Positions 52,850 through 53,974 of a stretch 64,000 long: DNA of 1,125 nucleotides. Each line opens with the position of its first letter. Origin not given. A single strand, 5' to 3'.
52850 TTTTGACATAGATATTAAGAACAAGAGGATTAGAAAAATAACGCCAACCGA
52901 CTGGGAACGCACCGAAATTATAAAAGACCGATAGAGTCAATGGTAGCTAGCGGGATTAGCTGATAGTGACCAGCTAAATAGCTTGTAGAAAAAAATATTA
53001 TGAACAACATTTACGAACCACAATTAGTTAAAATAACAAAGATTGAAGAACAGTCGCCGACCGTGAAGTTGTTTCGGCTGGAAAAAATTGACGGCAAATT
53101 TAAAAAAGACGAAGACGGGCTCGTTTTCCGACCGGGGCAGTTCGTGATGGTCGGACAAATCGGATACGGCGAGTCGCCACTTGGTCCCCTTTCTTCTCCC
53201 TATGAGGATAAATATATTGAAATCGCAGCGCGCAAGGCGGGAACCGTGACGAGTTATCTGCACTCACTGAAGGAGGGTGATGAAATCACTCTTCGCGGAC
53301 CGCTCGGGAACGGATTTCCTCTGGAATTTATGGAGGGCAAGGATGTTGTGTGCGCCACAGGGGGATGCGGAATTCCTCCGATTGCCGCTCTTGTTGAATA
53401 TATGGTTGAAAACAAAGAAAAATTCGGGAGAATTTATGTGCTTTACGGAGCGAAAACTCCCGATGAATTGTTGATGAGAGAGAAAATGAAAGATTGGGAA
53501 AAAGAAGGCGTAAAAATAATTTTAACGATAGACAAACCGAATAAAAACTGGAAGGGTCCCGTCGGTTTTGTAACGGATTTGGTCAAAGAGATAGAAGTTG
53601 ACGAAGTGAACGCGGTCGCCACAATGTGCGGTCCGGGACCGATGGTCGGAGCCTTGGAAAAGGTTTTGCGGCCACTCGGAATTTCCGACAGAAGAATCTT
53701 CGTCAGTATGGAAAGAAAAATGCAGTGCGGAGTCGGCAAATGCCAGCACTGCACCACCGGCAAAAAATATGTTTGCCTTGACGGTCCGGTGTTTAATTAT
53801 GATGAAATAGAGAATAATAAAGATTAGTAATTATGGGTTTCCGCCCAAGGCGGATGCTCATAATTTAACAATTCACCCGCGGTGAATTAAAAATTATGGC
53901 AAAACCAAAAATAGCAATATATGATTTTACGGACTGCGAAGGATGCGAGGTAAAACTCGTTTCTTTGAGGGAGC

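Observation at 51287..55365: Group-3b-like hydrogenase beta/gamma/delta subunit operon lacking the catalytic large subunit, with an inserted pseudokinase-like gene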

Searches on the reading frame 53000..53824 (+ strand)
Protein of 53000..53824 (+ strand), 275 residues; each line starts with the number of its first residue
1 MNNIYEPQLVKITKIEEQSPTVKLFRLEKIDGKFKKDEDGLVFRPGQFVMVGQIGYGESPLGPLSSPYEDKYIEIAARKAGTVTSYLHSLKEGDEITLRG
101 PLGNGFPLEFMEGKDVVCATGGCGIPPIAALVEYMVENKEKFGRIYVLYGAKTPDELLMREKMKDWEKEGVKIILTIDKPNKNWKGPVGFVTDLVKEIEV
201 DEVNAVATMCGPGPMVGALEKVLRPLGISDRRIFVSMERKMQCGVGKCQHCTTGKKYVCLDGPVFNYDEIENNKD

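Call 3: search_protein_families(library=pfam, proteins=[window:53000-53824:+], max_evalue=0.1)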
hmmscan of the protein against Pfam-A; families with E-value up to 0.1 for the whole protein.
window:53000-53824:+ (275 aa): 3 families
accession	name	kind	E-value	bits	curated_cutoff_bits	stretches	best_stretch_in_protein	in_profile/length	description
PF00175.26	NAD_binding_1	-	4.7e-15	56.6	22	1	121-219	4-107/109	Oxidoreductase NAD-binding domain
PF10418.14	DHODB_Fe-S_bind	-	1.6e-10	40.9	23.9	1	238-270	1-40/41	Iron-sulfur cluster binding domain of dihydroorotate dehydrogenase B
PF00970.30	FAD_binding_6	-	1.2e-05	26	21.1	1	11-104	3-96/99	Oxidoreductase FAD-binding domain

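Call 4: search_protein_families(library=ncbifam, proteins=[window:53000-53824:+], max_evalue=0.1)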
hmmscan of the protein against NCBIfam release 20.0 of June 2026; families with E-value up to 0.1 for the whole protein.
window:53000-53824:+ (275 aa): 28 families (the best 25 are shown)
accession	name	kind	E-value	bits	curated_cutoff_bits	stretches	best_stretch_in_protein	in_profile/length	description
NF006220.0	PRK08345.1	subfamily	9e-64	215.5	395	1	2-270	5-287/294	cytochrome-c3 hydrogenase subunit gamma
TIGR02911.1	sulfite_red_B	equivalog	7e-62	208.9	288.6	1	24-269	13-255/261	anaerobic sulfite reductase subunit AsrB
NF040830.1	sulfhyd_ShyC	equivalog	1e-54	185.7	600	1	3-269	2-280/288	NAD(P)-dependent hydrogenase/sulfhydrogenase 2 subunit gamma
NF040835.1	sulfhyd_HydG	equivalog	1.3e-51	175.6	650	1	3-270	13-284/292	NADPH-dependent hydrogenase/sulfhydrogenase 1 subunit gamma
NF000796.0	PRK00054.1-1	equivalog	3.3e-49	167.4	224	1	7-271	3-236/254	dihydroorotate dehydrogenase electron transfer subunit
NF000798.0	PRK00054.1-3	equivalog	6.7e-31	107.8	219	1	42-270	30-242/244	dihydroorotate dehydrogenase electron transfer subunit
NF000799.0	PRK00054.1-4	equivalog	1.7e-28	99.4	314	1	45-270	35-256/258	dihydroorotate dehydrogenase electron transfer subunit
NF004862.0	PRK06222.1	subfamily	5.4e-27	95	220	1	44-271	29-249/281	sulfide/dihydroorotate dehydrogenase-like FAD/NAD-binding protein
NF009414.0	PRK12778.1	equivalog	1.1e-22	80.1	1103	1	44-271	29-249/752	bifunctional dihydroorotate dehydrogenase B NAD binding subunit/NADPH-dependent glutamate synthase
NF040810.1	BenC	equivalog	1.4e-19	70.4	430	1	29-233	119-325/333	benzoate 1,2-dioxygenase electron transfer component BenC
NF000797.0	PRK00054.1-2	equivalog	3.2e-18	65.9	270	1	69-267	71-262/267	dihydroorotate dehydrogenase electron transfer subunit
TIGR01941.1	nqrF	equivalog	1.6e-17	63.5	295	1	78-235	237-400/405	NADH:ubiquinone reductase (Na(+)-transporting) subunit F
NF045803.1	MethMoxFADbindMmoC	equivalog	2.3e-16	59.5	500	1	9-235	111-337/343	aromatic/alkene monooxygenase hydroxylase FAD-binding subunit MmoC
NF009805.0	PRK13289.1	equivalog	6.5e-14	51.7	432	1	11-233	158-387/399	NO-inducible flavohemoprotein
NF058606.1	GlBtMonoRdsGbcB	equivalog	1.3e-13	50.6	500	1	65-229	71-238/362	glycine betaine monooxygenase reductase subunit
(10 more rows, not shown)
